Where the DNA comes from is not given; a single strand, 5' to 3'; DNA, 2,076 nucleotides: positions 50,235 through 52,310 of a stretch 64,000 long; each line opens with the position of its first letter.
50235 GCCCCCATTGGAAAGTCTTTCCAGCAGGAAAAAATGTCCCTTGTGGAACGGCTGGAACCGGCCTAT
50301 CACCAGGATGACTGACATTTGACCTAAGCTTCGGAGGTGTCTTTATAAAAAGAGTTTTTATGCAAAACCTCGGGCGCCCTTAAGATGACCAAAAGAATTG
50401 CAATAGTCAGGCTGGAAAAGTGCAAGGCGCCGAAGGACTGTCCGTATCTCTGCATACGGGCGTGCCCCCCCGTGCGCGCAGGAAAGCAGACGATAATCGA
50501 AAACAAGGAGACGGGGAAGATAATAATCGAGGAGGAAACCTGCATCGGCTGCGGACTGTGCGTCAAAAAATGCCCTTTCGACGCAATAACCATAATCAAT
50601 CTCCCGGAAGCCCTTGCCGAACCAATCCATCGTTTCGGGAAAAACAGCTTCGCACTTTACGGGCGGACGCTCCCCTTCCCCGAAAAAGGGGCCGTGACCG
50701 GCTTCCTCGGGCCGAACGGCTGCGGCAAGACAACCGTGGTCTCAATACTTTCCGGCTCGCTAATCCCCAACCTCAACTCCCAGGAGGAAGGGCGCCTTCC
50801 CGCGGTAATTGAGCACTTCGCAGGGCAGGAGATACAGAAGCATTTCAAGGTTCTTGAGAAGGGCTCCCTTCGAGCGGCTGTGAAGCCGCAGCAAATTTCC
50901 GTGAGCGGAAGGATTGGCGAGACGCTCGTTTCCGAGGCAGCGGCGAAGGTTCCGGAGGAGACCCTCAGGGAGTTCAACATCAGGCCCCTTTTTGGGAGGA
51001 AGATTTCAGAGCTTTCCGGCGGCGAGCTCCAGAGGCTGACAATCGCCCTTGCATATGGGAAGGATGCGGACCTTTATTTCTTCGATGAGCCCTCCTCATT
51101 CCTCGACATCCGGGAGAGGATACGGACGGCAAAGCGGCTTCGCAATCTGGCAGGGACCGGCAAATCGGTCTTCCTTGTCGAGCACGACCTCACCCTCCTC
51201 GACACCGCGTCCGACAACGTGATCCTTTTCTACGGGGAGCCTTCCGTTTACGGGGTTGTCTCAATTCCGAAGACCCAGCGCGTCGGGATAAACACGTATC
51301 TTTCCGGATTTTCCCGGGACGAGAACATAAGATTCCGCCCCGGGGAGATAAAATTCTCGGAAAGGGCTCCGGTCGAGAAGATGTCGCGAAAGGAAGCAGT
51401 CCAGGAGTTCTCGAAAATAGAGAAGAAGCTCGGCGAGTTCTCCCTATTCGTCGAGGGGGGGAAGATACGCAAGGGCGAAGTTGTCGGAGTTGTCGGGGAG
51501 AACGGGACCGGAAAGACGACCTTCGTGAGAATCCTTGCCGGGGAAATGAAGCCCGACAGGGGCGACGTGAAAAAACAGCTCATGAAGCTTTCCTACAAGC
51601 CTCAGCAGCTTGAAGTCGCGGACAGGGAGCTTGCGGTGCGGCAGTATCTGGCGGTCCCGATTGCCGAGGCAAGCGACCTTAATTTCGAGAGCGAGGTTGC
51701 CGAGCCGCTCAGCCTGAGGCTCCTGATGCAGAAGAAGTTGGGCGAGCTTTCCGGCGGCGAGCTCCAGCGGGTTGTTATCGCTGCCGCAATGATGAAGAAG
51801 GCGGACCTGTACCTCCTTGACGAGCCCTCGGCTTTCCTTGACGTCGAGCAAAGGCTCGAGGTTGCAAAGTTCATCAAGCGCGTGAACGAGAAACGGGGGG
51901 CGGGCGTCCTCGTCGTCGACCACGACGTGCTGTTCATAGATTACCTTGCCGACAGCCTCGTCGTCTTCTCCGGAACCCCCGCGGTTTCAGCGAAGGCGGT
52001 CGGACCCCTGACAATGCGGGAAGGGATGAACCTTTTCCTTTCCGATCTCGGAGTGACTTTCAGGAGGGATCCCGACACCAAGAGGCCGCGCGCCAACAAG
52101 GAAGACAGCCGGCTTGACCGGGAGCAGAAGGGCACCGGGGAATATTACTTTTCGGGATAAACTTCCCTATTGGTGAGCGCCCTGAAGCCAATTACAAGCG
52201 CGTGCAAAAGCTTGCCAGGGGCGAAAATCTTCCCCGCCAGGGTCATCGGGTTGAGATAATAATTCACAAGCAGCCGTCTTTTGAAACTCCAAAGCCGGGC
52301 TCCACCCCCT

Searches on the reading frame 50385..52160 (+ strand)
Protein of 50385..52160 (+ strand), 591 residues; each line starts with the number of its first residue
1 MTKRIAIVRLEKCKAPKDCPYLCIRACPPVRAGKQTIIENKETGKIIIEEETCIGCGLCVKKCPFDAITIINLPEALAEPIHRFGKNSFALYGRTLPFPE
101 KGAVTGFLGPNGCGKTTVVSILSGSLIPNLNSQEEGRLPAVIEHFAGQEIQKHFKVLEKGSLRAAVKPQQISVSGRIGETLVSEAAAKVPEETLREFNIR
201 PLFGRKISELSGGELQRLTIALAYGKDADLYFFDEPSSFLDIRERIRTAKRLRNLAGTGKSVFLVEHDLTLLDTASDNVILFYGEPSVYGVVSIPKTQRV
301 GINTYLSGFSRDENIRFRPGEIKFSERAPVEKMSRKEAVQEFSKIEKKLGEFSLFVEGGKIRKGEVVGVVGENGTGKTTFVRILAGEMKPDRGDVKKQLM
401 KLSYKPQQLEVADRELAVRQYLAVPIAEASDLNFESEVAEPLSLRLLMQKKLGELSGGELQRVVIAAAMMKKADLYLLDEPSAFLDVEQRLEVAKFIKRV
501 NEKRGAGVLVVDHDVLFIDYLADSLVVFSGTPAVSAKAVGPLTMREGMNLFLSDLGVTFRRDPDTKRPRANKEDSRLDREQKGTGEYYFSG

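Call 11: search_protein_families(library=pfam, proteins=[window:50385-52160:+], max_evalue=0.001)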
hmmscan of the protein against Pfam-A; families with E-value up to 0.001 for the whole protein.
window:50385-52160:+ (591 aa): 21 families
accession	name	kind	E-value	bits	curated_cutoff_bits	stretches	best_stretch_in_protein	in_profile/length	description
PF00005.33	ABC_tran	-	2.5e-40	138.7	25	2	360-482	7-136/137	ABC transporter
PF02463.25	SMC_N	-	8.5e-16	58.5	40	2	92-279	13-209/220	RecF/RecN/SMC N terminal domain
PF13304.12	AAA_21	-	5.9e-12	46.7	27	0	193-273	221-304/304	AAA domain, putative AbiEii toxin, Type IV TA system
PF00037.32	Fer4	-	3.3e-08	33.5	21.1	1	46-69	1-24/24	4Fe-4S binding domain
PF00004.35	AAA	-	9.2e-07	29.8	21.2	0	369-389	3-23/131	ATPase family associated with various cellular activities (AAA)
PF13476.12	AAA_23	-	3.4e-06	28.3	27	0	94-228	13-142/201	AAA domain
PF13481.12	AAA_25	-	4.4e-06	26.9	27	0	353-513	23-189/195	AAA domain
PF13237.11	Fer4_10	-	6.3e-06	26.5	25.5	1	45-68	1-26/53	4Fe-4S dicluster domain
PF12838.12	Fer4_7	-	8.6e-06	26.6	27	1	22-67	7-52/52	4Fe-4S dicluster domain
PF12797.12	Fer4_2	-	9.5e-06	25.7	24.5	1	45-65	2-22/22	4Fe-4S binding domain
PF25160.1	LdpA_Fe-S-bd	-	9.9e-06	25.7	27.6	1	16-70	2-45/49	LdpA Fe-S cluster-binding domain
PF14697.11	Fer4_21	-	1.7e-05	25.3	35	1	22-69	13-58/59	4Fe-4S dicluster domain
PF12837.12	Fer4_6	-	2.3e-05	24.5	25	1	46-68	2-24/24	4Fe-4S binding domain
PF13555.12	AAA_29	-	7.5e-05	22.9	27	0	93-120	14-40/61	P-loop containing region of AAA domain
PF13191.12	AAA_16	-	0.00011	23.2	32.6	0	362-428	20-89/167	AAA ATPase domain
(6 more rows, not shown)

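Call 30: find_related_loci(query=window:50385-52157:+, collection=genome_contigs, flank=3000)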
Query window:50385-52157:+ (591 aa) in genome_contigs; peptide patterns used: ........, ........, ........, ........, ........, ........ (x = any residue, [..] = any of these).
267 stretches matched a pattern; 151 encode a relative of the query (tblastn E <= 1e-3); the best 80 are kept; 80 distinct loci.
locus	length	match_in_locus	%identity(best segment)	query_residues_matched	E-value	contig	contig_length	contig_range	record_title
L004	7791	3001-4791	76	1-590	0e+0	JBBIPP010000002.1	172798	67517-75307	MAG: archaeon isolate QH2F170213_bin_305 NODE_16_length_172798_cov_13.013222, whole genome shotgun sequence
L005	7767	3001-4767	48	2-590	1e-172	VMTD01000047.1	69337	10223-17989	MAG: Methanobacteriota archaeon isolate S2_100 k141_13573, whole genome shotgun sequence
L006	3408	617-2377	49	4-590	0e+0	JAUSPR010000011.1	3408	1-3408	MAG: Thermoplasmata archaeon isolate E21_metabat.bin.9 E21_k141_190772, whole genome shotgun sequence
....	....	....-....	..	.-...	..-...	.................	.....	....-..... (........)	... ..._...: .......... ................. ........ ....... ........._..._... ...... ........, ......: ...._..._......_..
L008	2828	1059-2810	48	4-589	0e+0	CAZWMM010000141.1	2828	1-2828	MAG TPA_asm: Candidatus Hadarchaeota archaeon isolate binchicken_co383_78 genome assembly, contig: NODE_25368_length_282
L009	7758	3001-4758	49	4-591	5e-171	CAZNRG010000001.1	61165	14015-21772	MAG TPA_asm: Candidatus Hadarchaeota archaeon isolate SRP239594_co1_76 genome assembly, contig: NODE_42_length_61165_cov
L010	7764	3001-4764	47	4-590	1e-170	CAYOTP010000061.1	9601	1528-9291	MAG TPA_asm: uncultured Thermoplasmatales archaeon isolate SRP332253_co1_29 genome assembly, contig: NODE_11922_length_9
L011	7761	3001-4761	48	4-590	4e-170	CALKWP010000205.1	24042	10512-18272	MAG TPA_asm: uncultured Methanomassiliicoccales archaeon isolate SRR6007446_bin.11_CONCOCT_v1.1_MAG genome assembly, con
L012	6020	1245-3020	47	1-590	2e-170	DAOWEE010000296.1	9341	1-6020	MAG TPA_asm: Methanosarcinales archaeon isolate CSMAG_1931 CSMAG_1931_k141_1083940_length_9341_cov_24.9137, whole genome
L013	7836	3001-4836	47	4-591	5e-170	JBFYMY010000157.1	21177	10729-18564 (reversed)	MAG: Thermoplasmatales archaeon isolate PPR_0074 k121_1568587, whole genome shotgun sequence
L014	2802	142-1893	49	4-589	4e-180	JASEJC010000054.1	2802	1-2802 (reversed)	MAG: Candidatus Hodarchaeaceae archaeon isolate Yes71-22 NODE_54_length_2802_cov_10.283218, whole genome shotgun sequenc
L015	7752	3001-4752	48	4-589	6e-169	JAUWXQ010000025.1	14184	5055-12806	MAG: Hadesarchaea archaeon isolate CSMAG_2688 CSMAG_2688_k141_2500821_length_14184_cov_8.8722, whole genome shotgun sequ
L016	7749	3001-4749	48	4-589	7e-169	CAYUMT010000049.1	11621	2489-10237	MAG TPA_asm: Candidatus Hadarchaeota archaeon isolate SRP323688_co1_140 genome assembly, contig: NODE_8435_length_11621_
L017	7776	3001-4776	47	1-590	1e-168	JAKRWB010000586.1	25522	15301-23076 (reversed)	MAG: ANME-2 cluster archaeon isolate MAG_011 MAG_011_Methanosarcinales_contig_5396027, whole genome shotgun sequence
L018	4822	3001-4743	49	4-589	4e-169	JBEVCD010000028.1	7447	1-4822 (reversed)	MAG: Archaeoglobaceae archaeon isolate 2_1_SS_W3_F1_Bin027_Water NODE_4533_length_7447_cov_15.157332, whole genome shotg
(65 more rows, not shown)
